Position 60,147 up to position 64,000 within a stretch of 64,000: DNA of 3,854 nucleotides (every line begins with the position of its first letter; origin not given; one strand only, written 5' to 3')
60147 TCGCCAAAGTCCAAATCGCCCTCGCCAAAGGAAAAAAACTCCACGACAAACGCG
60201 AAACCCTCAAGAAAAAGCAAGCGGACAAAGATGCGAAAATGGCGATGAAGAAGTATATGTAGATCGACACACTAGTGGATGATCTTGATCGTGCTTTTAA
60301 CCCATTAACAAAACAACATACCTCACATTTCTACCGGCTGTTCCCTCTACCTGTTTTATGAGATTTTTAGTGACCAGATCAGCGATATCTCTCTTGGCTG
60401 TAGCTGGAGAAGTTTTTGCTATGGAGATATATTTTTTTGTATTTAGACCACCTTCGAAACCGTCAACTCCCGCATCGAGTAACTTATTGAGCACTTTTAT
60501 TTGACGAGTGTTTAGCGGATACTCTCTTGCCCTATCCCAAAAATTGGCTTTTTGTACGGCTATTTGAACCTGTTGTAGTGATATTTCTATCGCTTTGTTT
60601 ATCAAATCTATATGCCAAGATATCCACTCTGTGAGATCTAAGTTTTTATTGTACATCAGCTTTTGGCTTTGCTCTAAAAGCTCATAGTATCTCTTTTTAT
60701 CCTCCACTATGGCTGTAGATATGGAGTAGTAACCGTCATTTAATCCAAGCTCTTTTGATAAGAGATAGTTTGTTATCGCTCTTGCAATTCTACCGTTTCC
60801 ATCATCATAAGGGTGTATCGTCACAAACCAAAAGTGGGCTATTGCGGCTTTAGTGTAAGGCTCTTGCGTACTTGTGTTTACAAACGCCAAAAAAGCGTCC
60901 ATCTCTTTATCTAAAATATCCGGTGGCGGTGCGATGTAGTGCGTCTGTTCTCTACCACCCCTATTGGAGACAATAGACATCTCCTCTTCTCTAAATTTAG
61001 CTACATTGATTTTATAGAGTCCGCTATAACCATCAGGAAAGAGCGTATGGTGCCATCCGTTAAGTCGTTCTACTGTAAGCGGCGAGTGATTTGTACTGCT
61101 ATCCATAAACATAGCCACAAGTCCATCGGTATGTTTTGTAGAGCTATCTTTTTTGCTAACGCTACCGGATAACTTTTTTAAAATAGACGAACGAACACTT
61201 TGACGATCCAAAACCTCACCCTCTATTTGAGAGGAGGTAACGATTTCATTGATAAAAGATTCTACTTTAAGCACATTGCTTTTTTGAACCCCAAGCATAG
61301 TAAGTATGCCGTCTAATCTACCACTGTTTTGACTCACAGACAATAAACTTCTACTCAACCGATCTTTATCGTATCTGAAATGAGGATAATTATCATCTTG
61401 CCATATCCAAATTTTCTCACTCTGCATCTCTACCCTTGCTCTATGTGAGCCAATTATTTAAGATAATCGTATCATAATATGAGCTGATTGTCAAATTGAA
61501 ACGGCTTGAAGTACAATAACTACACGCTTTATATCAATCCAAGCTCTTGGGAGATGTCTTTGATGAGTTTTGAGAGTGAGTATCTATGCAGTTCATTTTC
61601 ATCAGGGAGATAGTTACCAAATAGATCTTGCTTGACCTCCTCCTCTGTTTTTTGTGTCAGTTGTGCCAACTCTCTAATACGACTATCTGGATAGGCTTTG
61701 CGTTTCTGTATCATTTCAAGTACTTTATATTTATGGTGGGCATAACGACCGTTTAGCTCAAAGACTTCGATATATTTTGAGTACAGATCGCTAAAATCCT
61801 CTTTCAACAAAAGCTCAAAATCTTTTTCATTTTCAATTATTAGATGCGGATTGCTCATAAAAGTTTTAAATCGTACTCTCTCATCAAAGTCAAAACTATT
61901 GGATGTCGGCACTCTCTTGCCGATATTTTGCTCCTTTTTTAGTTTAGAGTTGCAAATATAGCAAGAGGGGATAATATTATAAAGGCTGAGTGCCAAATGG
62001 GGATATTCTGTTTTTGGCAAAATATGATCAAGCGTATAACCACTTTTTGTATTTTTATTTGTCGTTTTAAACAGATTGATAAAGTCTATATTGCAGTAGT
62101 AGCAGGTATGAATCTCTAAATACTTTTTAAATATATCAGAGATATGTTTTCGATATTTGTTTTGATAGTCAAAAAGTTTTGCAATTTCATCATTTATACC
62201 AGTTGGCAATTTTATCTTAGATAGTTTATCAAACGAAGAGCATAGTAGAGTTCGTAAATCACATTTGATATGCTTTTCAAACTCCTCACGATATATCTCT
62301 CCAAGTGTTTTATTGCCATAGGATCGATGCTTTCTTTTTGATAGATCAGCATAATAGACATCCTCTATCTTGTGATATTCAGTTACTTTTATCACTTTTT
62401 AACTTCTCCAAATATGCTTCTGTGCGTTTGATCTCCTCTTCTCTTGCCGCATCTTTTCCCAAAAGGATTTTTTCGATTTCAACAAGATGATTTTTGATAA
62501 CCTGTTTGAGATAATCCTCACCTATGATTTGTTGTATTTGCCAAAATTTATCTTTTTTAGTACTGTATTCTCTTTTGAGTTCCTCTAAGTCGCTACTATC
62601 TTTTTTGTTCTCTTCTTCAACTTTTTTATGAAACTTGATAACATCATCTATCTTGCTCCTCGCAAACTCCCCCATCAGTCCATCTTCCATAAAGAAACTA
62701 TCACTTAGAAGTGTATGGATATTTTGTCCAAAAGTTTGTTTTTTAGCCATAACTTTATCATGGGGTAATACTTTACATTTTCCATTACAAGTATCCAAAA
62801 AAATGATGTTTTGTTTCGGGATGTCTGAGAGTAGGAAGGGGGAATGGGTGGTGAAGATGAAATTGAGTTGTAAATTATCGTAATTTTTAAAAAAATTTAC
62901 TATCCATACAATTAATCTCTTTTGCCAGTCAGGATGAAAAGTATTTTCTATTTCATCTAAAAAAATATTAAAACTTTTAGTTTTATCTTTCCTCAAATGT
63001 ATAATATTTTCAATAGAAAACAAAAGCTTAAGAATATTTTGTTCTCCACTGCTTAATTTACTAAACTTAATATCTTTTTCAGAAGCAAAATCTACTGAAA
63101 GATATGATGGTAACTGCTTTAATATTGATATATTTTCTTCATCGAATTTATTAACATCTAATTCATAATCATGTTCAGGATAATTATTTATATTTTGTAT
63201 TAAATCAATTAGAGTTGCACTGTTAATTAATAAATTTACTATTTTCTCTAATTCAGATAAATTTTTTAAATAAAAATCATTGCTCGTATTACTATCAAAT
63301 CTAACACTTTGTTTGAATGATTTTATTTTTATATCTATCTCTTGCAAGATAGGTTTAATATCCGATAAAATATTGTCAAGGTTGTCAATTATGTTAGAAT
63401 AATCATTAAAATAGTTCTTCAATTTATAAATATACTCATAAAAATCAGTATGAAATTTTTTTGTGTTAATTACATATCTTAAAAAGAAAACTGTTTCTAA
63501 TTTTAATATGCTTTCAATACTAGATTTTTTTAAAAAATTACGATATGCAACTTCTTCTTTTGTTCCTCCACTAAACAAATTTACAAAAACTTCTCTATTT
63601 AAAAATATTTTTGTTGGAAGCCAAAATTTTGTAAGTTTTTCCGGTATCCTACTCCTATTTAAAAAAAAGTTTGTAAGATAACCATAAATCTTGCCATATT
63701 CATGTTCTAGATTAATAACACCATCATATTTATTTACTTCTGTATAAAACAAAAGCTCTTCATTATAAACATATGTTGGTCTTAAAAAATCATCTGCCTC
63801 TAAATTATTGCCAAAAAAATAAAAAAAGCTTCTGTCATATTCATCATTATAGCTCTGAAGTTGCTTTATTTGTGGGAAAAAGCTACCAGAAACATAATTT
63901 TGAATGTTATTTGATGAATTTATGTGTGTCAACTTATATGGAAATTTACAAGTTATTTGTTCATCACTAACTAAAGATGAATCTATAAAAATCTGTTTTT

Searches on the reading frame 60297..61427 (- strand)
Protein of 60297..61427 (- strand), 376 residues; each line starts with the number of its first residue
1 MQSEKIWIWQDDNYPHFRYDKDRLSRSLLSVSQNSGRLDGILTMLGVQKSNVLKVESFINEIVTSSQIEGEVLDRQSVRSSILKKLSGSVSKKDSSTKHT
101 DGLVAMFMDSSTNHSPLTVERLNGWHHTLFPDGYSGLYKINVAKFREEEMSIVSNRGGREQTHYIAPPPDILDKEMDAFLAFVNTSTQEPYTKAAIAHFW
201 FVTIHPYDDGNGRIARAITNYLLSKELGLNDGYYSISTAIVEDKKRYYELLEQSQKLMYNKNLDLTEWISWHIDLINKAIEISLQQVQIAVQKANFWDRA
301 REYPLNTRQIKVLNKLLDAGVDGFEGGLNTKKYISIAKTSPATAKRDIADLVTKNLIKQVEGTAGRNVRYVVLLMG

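Call 89: search_protein_families(library=pfam, proteins=[window:60297-61427:-], max_evalue=0.001)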
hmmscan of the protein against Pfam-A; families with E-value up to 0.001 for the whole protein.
window:60297-61427:- (376 aa): 2 families
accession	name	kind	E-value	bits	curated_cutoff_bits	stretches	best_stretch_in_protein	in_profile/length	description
PF13776.11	DUF4172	-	1.4e-24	86.6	25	1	7-86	1-80/82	Domain of unknown function (DUF4172)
PF02661.23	Fic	-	4.7e-19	69.5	24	1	116-223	1-93/93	Fic/DOC family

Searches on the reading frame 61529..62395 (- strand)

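Call 89: search_protein_families(library=pfam, proteins=[window:61529-62395:-], max_evalue=0.001)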
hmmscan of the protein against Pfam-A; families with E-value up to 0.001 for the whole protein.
window:61529-62395:- (288 aa): 1 family
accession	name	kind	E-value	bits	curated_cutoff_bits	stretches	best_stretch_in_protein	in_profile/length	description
PF01844.29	HNH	-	0.00011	22.8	21.4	1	108-154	11-46/47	HNH endonuclease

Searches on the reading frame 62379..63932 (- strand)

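Call 89: search_protein_families(library=pfam, proteins=[window:62379-63932:-], max_evalue=0.001)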
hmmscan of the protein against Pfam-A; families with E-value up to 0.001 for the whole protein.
window:62379-63932:- (517 aa): 1 family
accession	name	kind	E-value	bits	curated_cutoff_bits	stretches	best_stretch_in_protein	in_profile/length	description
PF13304.12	AAA_21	-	4.6e-09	37.2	27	1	164-369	175-304/304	AAA domain, putative AbiEii toxin, Type IV TA system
